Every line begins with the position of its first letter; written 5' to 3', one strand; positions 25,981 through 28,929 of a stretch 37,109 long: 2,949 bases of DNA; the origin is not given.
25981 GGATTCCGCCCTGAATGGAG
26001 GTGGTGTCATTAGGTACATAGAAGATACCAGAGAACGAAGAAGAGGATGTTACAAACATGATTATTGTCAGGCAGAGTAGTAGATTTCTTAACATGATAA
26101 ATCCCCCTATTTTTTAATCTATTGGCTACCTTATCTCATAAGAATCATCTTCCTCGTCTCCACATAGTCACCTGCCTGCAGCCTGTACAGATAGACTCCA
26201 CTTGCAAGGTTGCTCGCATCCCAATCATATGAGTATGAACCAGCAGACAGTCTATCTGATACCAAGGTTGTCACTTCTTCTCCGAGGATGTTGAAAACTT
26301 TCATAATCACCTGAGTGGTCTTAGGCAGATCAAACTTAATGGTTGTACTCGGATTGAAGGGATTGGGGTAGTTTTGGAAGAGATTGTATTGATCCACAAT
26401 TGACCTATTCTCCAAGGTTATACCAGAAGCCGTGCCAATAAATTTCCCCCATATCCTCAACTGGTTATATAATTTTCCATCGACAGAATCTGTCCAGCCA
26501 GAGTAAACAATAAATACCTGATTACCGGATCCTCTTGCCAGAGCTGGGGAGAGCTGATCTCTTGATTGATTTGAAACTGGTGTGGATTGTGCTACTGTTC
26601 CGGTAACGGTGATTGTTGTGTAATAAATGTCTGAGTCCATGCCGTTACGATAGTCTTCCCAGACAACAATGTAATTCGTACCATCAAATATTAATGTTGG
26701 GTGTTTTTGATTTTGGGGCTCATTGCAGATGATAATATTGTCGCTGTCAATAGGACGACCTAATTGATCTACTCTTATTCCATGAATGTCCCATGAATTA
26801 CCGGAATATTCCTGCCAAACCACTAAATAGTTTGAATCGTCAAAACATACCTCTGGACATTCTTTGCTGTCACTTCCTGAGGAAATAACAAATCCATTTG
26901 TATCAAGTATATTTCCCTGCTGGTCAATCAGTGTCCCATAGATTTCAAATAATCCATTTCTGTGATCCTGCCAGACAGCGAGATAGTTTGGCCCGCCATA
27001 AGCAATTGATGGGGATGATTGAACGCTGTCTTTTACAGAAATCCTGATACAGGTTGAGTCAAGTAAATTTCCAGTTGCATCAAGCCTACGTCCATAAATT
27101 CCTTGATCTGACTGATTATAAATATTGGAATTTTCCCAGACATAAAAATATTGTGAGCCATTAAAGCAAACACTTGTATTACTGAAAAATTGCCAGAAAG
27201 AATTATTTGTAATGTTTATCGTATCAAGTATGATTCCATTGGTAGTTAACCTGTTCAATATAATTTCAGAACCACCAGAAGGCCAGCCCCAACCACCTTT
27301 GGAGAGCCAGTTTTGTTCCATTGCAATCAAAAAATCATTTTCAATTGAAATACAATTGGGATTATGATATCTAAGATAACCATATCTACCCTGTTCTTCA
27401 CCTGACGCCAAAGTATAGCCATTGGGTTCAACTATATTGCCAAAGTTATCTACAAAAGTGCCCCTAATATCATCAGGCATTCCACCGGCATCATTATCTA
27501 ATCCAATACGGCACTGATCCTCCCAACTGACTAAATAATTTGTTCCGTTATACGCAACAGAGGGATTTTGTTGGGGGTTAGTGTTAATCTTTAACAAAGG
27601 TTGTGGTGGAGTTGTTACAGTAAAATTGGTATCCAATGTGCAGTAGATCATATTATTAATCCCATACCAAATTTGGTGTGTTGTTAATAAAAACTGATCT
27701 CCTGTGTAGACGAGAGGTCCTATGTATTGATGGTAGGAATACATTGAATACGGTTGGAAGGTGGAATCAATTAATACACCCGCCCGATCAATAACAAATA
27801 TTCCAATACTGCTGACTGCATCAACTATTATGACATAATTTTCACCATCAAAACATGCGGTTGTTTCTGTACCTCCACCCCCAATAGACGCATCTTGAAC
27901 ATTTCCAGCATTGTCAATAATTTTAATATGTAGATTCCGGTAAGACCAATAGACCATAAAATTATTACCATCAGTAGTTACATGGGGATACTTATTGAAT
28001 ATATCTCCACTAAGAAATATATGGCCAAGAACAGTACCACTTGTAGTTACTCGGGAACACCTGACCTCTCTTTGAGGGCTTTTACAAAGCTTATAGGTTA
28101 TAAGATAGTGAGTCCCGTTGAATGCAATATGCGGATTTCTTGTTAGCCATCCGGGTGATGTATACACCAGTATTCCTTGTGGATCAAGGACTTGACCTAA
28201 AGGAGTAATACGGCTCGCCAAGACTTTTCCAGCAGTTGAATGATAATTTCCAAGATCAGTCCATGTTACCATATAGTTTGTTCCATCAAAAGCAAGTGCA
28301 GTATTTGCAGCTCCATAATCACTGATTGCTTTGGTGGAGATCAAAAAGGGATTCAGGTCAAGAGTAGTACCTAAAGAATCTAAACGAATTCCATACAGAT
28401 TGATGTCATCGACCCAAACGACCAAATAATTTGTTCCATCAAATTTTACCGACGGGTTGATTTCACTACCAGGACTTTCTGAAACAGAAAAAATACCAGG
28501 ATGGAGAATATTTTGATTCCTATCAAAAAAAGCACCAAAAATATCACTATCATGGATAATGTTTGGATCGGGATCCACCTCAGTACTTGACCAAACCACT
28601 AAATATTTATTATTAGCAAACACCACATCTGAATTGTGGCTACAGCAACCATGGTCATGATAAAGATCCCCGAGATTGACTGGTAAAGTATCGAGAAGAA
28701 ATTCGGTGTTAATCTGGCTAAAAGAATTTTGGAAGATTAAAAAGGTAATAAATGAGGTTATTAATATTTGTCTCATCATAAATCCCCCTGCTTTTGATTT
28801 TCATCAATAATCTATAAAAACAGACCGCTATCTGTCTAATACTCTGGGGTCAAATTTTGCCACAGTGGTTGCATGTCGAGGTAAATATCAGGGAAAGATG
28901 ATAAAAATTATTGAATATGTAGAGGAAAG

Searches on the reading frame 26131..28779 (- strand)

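Call 4: search_protein_families(library=pfam, proteins=[window:26131-28779:-], max_evalue=0.001)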
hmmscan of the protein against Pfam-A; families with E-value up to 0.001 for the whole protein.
window:26131-28779:- (882 aa): 2 families
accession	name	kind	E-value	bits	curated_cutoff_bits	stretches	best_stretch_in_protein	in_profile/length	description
PF18962.6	Por_Secre_tail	-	1.6e-10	41.6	27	1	804-879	2-74/75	Secretion system C-terminal sorting domain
PF13860.13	FlgD_ig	-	0.00028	21.2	27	1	813-869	13-75/79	FlgD Ig-like domain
